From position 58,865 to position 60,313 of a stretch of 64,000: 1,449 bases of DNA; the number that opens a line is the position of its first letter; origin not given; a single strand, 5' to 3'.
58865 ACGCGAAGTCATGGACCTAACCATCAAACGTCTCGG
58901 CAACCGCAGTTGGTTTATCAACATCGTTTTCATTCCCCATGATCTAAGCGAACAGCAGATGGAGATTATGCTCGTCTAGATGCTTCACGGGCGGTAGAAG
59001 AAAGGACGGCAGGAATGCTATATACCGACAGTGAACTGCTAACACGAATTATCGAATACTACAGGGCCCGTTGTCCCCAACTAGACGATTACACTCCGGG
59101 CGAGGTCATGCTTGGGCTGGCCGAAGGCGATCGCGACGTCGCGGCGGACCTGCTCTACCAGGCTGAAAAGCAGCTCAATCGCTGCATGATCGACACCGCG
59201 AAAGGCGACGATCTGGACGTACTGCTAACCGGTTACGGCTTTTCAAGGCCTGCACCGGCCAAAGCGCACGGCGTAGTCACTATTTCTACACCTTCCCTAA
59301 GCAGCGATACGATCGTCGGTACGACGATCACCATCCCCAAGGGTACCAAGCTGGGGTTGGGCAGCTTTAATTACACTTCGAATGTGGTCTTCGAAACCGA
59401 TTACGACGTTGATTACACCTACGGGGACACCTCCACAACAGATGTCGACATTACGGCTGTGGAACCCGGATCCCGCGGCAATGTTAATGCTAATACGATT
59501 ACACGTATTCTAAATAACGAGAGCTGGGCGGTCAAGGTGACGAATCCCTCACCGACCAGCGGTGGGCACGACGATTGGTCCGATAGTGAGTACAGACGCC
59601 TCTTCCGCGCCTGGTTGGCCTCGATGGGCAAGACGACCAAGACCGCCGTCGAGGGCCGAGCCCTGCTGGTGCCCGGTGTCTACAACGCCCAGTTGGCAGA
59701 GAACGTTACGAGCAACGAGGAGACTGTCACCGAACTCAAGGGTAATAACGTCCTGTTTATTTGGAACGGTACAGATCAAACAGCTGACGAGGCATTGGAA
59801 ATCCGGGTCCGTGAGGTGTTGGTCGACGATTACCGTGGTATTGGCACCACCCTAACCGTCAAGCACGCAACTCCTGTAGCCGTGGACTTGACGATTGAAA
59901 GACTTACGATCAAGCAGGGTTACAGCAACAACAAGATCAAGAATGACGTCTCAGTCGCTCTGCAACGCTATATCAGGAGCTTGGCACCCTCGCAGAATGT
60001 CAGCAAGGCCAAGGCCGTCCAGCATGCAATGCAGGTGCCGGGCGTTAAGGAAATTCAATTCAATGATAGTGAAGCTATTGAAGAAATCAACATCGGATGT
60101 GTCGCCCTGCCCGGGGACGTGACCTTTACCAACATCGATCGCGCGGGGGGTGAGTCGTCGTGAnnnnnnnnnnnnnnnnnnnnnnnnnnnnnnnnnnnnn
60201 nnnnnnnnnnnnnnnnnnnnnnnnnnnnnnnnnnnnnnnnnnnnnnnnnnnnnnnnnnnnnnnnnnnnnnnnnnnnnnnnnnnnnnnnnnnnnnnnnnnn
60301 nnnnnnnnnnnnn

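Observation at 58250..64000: Lower-GC phage-derived baseplate, tail-fibre and lysis module abutting ordinary host genes, with no sheath, tube or integrase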

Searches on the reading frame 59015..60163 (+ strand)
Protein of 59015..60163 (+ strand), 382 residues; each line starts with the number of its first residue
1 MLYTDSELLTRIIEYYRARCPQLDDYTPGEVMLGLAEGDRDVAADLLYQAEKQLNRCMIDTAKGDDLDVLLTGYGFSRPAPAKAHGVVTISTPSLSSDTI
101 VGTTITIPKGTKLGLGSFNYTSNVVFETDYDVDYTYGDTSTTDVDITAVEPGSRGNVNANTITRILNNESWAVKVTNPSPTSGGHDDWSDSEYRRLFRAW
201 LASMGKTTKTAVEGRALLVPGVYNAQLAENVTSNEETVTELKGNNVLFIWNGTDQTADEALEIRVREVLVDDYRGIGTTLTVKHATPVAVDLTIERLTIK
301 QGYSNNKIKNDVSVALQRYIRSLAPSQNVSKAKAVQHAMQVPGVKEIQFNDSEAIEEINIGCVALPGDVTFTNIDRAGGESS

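Call 3: search_protein_families(library=pfam, proteins=[window:59015-60163:+], max_evalue=0.1)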
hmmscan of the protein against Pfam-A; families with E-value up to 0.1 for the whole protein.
window:59015-60163:+ (382 aa): 2 families
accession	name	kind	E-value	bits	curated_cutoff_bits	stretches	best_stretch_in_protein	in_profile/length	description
PF04865.19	Baseplate_J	-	1.1e-21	77.7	21.1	1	74-324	13-241/255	Baseplate J-like protein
PF22636.2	FlK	-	0.051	14.2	27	0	265-314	34-83/103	Fluoroacetyl-CoA-specific thioesterase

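Call 4: search_protein_families(library=phrogs, proteins=[window:59015-60163:+], max_evalue=0.1)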
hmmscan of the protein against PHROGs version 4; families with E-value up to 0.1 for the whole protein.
window:59015-60163:+ (382 aa): 6 families
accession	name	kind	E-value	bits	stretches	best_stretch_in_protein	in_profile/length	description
phrog_6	-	tail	3.9e-42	145.6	1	6-370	73-389/548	baseplate wedge subunit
phrog_1608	-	tail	0.00017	22.1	1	247-348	60-165/192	tail protein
phrog_9404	-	unknown function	0.024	15.6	0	23-85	2-59/74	-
phrog_4226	-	tail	0.03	14.6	1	254-349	104-199/228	baseplate protein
phrog_34452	-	unknown function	0.048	14.3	0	48-180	56-174/175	-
phrog_19113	-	tail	0.058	14.2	0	196-233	33-71/76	major tail protein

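Call 6: find_encoding_contigs(protein=window:59015-60163:+, flank=10000, max_places=10)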
Protein window:59015-60163:+ (382 aa): no gene with exactly this product is on record in the collection.

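Call 11: find_homologous_proteins(query=window:59015-60163:+, max_evalue=0.00001)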
Query window:59015-60163:+ (382 aa): 5 proteins with E <= 0.00001 among 4515 candidates.
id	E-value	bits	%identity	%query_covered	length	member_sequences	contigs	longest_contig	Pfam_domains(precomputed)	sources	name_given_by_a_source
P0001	9.6e-251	849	100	100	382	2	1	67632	PF26079.1,PF04865.20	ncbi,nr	ncbi:MAG: hypothetical protein GF399_03900 [Candidatus Coatesbacteria bacterium]|nr:hypothetical pro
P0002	2.7e-84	301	46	97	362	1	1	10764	PF26079.1,PF04865.20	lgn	-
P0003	4.6e-82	294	45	97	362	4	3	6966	PF26079.1,PF04865.20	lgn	-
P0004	7.4e-81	290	45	97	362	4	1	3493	PF26079.1,PF04865.20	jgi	jgi:uncharacterized phage protein gp47/JayE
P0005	6.7e-9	53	26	82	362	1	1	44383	PF04865.20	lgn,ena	-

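Call 12: find_encoding_contigs(protein=P0001, flank=10000, max_places=5)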
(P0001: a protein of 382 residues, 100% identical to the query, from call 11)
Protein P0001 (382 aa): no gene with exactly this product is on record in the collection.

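Call 13: find_encoding_contigs(protein=P0002, flank=10000, max_places=5)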
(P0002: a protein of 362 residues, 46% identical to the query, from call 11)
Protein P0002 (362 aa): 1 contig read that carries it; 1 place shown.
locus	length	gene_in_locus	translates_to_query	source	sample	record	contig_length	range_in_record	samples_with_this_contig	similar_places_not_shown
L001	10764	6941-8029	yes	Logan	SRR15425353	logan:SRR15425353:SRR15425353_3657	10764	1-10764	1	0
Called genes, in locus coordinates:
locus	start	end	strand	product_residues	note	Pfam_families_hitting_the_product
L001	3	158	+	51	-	?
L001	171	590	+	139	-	-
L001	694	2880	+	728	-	PF10145:PhageMin_Tail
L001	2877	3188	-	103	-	-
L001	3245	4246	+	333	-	PF01476:LysM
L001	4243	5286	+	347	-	PF13550:Phage-tail_3 (weak)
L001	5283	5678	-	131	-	-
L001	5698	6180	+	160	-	PF04717:Phage_base_V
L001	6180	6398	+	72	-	-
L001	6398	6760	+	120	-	-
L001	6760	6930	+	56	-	-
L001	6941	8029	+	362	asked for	PF04865:Baseplate_J, PF26079:Baseplate_J_C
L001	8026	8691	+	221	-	-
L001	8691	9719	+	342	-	-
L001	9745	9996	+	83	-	-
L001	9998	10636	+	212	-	PF01510:Amidase_2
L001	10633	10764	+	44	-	?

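Call 14: find_encoding_contigs(protein=P0003, flank=10000, max_places=5)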
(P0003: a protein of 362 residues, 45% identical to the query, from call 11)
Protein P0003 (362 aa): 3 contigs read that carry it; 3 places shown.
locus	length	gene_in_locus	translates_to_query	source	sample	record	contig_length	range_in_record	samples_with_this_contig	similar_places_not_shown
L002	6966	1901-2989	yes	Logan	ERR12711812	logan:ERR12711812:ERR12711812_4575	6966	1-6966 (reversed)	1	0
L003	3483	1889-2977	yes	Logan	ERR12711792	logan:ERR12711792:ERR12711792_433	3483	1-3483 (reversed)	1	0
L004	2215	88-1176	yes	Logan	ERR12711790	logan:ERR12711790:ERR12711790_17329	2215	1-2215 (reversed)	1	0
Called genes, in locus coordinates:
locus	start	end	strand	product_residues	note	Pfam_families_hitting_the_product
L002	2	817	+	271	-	?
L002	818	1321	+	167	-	PF04717:Phage_base_V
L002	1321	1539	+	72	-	-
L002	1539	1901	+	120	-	PF04965:GPW_gp25 (weak)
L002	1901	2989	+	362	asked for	PF04865:Baseplate_J, PF26079:Baseplate_J_C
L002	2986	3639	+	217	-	-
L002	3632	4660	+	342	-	-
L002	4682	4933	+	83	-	-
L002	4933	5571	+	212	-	PF01510:Amidase_2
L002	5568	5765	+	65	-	-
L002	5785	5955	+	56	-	-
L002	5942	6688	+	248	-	PF13489:Methyltransf_23, PF02353:CMAS (weak), PF07021:MetW, PF13649:Methyltransf_25, PF13847:Methyltransf_31 (weak), PF08241:Methyltransf_11, PF08242:Methyltransf_12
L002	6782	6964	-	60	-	?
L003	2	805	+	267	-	?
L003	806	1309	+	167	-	PF04717:Phage_base_V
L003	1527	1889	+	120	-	PF04965:GPW_gp25 (weak)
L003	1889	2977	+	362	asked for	PF04865:Baseplate_J, PF26079:Baseplate_J_C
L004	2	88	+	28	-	?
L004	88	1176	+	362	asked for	PF04865:Baseplate_J, PF26079:Baseplate_J_C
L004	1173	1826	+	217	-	-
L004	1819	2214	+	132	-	?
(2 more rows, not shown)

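Call 18: find_related_loci(query=A1, collection=genome_contigs, flank=10000)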
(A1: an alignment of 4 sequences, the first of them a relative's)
Query A1 (382 aa) in genome_contigs; peptide patterns used: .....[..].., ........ (x = any residue, [..] = any of these).
146 stretches matched a pattern, but none encodes a relative of the query by tblastn (E <= 1e-3).

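Call 19: find_related_loci(query=A1, collection=viral_contigs, flank=10000)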
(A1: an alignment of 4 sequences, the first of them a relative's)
Query A1 (382 aa) in viral_contigs; peptide patterns used: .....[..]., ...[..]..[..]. (x = any residue, [..] = any of these).
14 stretches matched a pattern, but none encodes a relative of the query by tblastn (E <= 1e-3).

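Call 20: find_related_loci(query=A1, collection=metagenome_contigs, flank=10000)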
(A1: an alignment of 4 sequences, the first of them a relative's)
Query A1 (382 aa) in metagenome_contigs; peptide patterns used: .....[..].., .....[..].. (x = any residue, [..] = any of these).
27 stretches matched a pattern, but none encodes a relative of the query by tblastn (E <= 1e-3).

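Call 21: find_encoding_contigs(protein=P0005, flank=10000, max_places=3)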
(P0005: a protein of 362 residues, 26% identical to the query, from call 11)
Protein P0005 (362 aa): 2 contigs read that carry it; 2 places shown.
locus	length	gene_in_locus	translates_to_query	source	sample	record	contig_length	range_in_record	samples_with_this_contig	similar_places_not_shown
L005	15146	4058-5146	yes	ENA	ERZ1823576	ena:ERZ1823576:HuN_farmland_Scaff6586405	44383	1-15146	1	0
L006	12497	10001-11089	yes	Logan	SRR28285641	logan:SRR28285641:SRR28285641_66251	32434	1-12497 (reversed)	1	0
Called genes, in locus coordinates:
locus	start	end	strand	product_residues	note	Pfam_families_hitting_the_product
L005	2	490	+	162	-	?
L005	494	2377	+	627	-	PF12708:Pect-lyase_RHGA_epim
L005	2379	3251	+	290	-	-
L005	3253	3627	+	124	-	-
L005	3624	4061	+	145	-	-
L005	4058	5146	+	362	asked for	PF04865:Baseplate_J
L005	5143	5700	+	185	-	-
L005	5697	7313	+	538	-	-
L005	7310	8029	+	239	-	-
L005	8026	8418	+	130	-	-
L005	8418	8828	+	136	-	-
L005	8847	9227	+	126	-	-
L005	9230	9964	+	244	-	-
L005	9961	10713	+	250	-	-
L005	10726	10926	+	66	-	-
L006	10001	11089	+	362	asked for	PF04865:Baseplate_J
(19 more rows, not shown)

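Call 34: search_dna_similar(query=window:59015-60163:+, collection=phages, mode=protein, max_evalue=0.001, max_rows=15)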
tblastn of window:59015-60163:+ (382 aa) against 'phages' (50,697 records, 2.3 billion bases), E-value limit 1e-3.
Records with a match: 320; places in all: 321; records where one place covers at least 80% of the query: 184.
Best place of each record, by identity: <60% 320.
By first word of the organism name: Bacillus 149; Enterococcus 66; Staphylococcus 39; Halorubrum 24; Lactobacillus 10; Haloarcula 8; Mammaliicoccus 3; Thermus 2; Lysinibacillus 2; Halogranum 2; and 11 more.
By host as written in the record: - 32; Enterococcus faecalis 20; Halorubrum sp. 15; Bacillus subtilis 14; Bacillus thuringiensis subsp. kurstaki 14; Bacillus cereus 12; Enterococcus sp. 10; Staphylococcus sp. 9; and 89 more.
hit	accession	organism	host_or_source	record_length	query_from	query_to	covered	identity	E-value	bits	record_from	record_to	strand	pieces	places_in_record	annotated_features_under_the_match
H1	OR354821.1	Staphylococcus phage Alsa_2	Staphylococcus sp.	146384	6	378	98%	25.1%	2e-7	59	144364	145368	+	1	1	baseplate wedge subunit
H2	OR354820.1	Staphylococcus phage Alsa_1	Staphylococcus sp.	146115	6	378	98%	25.1%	3e-7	59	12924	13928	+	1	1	baseplate wedge subunit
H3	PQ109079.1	Thermus phage Cumys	Thermus thermophilus HB8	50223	4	374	97%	24.0%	6e-5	51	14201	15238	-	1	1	baseplate wedge subunit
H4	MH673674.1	Thermus phage phiMa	Thermus thermophilus HB8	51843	7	375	97%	24.2%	6e-4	48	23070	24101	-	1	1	hypothetical protein (x2)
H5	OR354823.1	Staphylococcus phage Alsa_4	Staphylococcus sp.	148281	6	341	88%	25.1%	2e-7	59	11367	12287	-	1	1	baseplate wedge subunit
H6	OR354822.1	Staphylococcus phage Alsa_3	Staphylococcus sp.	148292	6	341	88%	25.1%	2e-7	59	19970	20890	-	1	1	baseplate wedge subunit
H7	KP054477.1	Lactobacillus phage LfeInf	Lactobacillus fermentum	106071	6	369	95%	22.5%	1e-6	57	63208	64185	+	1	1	baseplate J family protein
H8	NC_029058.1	Lactobacillus phage LfeInf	Lactobacillus fermentum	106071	6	369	95%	22.5%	1e-6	57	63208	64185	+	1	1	baseplate J family protein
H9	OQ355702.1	Staphylococcus phage vB_SepM_BE24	Staphylococcus epidermidis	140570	6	350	90%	23.3%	1e-5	53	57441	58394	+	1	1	baseplate wedge subunit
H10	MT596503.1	Staphylococcus phage vB_SepM_BE06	Staphylococcus epidermidis F12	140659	6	350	90%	23.3%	1e-5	53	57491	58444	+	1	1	baseplate J-like protein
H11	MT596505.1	Staphylococcus phage vB_SepM_BE08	Staphylococcus epidermidis F12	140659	6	350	90%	23.3%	1e-5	53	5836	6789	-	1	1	hypothetical protein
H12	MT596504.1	Staphylococcus phage vB_SepM_BE07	Staphylococcus epidermidis F12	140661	6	350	90%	23.3%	1e-5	53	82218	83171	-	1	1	hypothetical protein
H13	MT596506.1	Staphylococcus phage vB_SepM_BE09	Staphylococcus epidermidis F12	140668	6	350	90%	23.3%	1e-5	53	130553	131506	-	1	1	hypothetical protein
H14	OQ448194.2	Staphylococcus phage 80B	Staphylococcus epidermidis COB-Sec1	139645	6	350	90%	23.3%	2e-5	53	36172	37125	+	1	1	baseplate protein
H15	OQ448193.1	Staphylococcus phage 80A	Staphylococcus epidermidis COB-Sec1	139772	6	350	90%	23.3%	2e-5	53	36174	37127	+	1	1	baseplate J-like protein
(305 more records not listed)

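Call 36: search_protein_families(library=ncbifam, proteins=[window:59015-60163:+], max_evalue=0.1)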
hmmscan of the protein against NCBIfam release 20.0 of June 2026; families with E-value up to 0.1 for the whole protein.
window:59015-60163:+ (382 aa): 1 family
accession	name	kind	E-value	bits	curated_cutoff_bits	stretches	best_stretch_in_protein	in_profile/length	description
TIGR02243.1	TIGR02243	equivalog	2.3e-05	23.2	155.8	1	150-344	447-650/659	putative baseplate assembly protein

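Call 37: get_annotated_region(hit=H3, flank=12000)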
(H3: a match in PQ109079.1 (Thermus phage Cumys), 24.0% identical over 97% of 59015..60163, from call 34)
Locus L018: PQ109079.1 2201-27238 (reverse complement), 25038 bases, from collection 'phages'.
description: Thermus phage Cumys, complete genome.
organism: Thermus phage Cumys (NCBI taxid 3289876)
taxonomy: Viruses
host: Thermus thermophilus HB8; source: hot spring; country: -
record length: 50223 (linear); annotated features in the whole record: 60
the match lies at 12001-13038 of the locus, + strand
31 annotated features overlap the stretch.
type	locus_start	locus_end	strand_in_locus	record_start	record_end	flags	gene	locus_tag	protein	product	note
CDS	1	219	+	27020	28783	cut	-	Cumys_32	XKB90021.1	hypothetical protein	-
CDS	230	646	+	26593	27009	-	-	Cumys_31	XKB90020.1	hypothetical protein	-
CDS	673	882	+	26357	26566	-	-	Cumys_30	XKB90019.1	hypothetical protein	-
CDS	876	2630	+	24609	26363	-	-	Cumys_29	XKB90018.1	tail sheath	-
CDS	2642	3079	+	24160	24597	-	-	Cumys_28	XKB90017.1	virion structural protein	-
CDS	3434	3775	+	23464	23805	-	-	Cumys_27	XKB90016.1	hypothetical protein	-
CDS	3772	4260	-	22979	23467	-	-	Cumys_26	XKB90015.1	hypothetical protein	-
CDS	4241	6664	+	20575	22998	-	-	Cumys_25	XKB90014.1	M23 family peptidase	-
CDS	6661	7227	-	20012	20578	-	-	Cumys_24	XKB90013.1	putative lipoprotein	-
CDS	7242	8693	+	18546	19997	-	-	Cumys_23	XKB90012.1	tape measure protein and peptidase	-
CDS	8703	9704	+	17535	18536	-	-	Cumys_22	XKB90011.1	baseplate protein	-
CDS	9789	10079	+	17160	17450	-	-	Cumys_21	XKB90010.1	tip protein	-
CDS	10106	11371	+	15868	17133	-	-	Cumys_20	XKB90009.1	hypothetical protein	-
CDS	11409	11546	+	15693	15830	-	-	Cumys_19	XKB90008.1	hypothetical protein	-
CDS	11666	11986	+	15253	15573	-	-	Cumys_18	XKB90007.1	baseplate protein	-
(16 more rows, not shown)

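Call 38: find_homologous_proteins(query=L001:4243-5286:+, max_evalue=0.001)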
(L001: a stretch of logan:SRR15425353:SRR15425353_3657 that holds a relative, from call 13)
Query L001:4243-5286:+ (347 aa): 3 proteins with E <= 0.001 among 8000 candidates.
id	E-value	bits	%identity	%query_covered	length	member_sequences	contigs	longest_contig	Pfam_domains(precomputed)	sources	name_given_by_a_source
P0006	1.4e-221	753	100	100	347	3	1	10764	PF13550.14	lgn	-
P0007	1.7e-194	664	87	100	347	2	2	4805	PF13550.14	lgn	-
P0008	1.4e-155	536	72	100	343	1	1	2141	PF13550.14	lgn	-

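Call 52: search_protein_families(library=padloc, proteins=[window:59015-60163:+], max_evalue=0.01)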
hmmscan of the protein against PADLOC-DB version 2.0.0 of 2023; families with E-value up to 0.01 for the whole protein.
window:59015-60163:+ (382 aa): 0 families

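Call 70: search_protein_families(library=pfam, proteins=[L001:8026-8691:+, L002:2986-3639:+, L001:6398-6760:+, L002:1539-1901:+, L001:6180-6398:+, L001:9745-9996:+, L002:5568-5765:+], max_evalue=0.1)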
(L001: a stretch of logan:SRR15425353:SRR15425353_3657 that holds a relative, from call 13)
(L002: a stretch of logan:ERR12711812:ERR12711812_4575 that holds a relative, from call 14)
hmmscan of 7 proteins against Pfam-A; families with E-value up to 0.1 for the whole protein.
L001:8026-8691:+ (221 aa): 1 family
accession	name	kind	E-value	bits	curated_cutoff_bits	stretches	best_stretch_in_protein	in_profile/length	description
PF09684.15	Tail_P2_I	-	0.02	15.2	20.6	1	69-121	47-100/139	Phage tail protein (Tail_P2_I)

L002:2986-3639:+ (217 aa): 0 families

L001:6398-6760:+ (120 aa): 1 family
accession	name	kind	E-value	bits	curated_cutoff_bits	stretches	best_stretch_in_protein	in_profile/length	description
PF04965.19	GPW_gp25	-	4.6e-05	23.6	27.2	1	26-92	4-70/96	Baseplate wedge protein gp25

L002:1539-1901:+ (120 aa): 1 family
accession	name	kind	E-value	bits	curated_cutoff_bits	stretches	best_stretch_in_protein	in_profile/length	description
PF04965.19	GPW_gp25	-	5.3e-06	26.6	27.2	1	24-92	2-70/96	Baseplate wedge protein gp25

L001:6180-6398:+ (72 aa): 0 families

L001:9745-9996:+ (83 aa): 2 families
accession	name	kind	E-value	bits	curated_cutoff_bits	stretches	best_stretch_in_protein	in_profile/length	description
PF01925.25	TauE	-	0.0017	18.5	32.6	1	12-60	66-113/237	Sulfite exporter TauE/SafE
PF14184.11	YrvL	-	0.02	15.4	27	1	3-58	69-124/127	Regulatory protein YrvL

L002:5568-5765:+ (65 aa): 0 families
